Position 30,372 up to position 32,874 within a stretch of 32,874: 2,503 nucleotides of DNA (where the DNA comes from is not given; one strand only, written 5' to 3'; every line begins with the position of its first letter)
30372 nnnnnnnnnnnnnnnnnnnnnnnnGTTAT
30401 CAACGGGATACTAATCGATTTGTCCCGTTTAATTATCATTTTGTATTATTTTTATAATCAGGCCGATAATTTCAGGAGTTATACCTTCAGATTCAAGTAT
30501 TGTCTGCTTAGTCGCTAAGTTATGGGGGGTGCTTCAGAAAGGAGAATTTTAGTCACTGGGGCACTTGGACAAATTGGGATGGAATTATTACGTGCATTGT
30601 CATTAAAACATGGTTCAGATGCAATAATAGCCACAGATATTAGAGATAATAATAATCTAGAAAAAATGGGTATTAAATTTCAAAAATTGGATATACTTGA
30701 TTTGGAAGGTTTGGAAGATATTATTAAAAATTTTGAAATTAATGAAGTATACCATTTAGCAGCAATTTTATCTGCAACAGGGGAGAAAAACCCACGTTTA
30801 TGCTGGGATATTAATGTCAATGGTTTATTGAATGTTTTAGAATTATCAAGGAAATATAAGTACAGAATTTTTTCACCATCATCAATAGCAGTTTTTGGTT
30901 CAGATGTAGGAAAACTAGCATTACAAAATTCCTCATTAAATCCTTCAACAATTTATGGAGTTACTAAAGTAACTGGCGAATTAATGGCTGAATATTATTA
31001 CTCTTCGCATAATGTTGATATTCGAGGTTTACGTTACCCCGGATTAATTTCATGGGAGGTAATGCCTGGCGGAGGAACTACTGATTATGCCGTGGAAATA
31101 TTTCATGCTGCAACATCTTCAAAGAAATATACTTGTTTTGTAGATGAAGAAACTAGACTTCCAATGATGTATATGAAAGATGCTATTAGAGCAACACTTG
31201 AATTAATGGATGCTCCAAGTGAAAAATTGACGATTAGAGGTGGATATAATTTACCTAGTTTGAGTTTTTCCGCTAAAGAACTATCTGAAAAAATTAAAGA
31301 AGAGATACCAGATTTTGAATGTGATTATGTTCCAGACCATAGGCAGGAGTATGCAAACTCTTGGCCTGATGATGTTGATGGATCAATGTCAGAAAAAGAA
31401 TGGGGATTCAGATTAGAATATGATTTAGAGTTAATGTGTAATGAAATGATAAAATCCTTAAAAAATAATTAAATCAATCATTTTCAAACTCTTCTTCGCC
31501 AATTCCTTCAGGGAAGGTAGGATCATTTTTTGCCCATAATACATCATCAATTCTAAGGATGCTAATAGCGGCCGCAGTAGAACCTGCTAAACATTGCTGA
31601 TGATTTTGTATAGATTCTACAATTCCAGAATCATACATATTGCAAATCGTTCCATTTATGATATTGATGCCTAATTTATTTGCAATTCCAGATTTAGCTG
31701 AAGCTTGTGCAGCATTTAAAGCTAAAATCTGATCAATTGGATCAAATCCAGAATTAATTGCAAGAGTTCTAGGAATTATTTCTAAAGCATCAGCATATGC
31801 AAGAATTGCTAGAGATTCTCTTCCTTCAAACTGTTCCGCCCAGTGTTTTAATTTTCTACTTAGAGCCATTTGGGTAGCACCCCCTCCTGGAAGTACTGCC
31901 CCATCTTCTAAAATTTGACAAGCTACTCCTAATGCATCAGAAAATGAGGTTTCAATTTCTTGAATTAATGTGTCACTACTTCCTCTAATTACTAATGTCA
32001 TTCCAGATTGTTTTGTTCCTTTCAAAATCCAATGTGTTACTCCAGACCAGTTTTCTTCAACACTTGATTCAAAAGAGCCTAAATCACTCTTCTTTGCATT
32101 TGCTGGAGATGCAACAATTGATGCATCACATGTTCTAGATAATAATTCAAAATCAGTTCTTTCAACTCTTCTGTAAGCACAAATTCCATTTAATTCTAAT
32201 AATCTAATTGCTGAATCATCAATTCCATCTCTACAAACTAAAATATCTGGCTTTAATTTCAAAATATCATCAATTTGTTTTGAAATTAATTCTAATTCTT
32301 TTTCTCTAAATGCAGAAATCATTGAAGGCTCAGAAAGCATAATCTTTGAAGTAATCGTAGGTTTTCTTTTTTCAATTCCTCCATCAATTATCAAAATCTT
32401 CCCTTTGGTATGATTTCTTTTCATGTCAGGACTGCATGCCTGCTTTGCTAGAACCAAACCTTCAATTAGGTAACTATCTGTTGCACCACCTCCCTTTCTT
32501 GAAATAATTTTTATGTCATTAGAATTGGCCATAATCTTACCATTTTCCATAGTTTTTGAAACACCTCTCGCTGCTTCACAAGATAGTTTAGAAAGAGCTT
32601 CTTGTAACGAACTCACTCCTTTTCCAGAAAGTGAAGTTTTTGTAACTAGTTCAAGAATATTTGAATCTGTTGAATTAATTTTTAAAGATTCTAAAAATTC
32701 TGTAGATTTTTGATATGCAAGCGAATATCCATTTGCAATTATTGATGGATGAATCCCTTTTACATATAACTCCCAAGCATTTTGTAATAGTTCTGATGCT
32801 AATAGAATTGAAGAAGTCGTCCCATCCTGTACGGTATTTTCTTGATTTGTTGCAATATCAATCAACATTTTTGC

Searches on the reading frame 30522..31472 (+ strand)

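Call 64: search_protein_families(library=pfam, proteins=[window:30522-31472:+], max_evalue=5)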
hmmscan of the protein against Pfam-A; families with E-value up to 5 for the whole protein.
window:30522-31472:+ (316 aa): 7 families
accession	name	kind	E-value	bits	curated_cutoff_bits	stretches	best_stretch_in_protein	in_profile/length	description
PF01370.27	Epimerase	-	3.6e-29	102.3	20.9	1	9-235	1-231/240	NAD dependent epimerase/dehydratase family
PF16363.11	GDP_Man_Dehyd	-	4e-22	79.5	27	1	10-167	1-175/332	GDP-mannose 4,6 dehydratase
PF04321.23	RmlD_sub_bind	-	3.5e-16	59.6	27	1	8-165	2-145/287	RmlD substrate binding domain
PF01073.25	3Beta_HSD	-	1.4e-09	37.9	22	1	10-135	1-130/280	3-beta hydroxysteroid dehydrogenase/isomerase family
PF02719.21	Polysacc_synt_2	-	3.8e-08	33.3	20.2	1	9-158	1-151/293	Polysaccharide biosynthesis protein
PF07993.18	NAD_binding_4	-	7.6e-05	22.4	20.1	1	72-212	88-245/258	Male sterility protein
PF08659.16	KR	-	0.013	15.9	22.6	1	9-84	3-93/180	KR domain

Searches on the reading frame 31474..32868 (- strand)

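Call 64: search_protein_families(library=pfam, proteins=[window:31474-32868:-], max_evalue=5)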
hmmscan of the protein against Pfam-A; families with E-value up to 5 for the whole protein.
window:31474-32868:- (464 aa): 1 family
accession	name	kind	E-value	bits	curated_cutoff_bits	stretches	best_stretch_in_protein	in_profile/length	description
PF00118.29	Cpn60_TCP1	-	2.2e-110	370.1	34.3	1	1-447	47-489/490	TCP-1/cpn60 chaperonin family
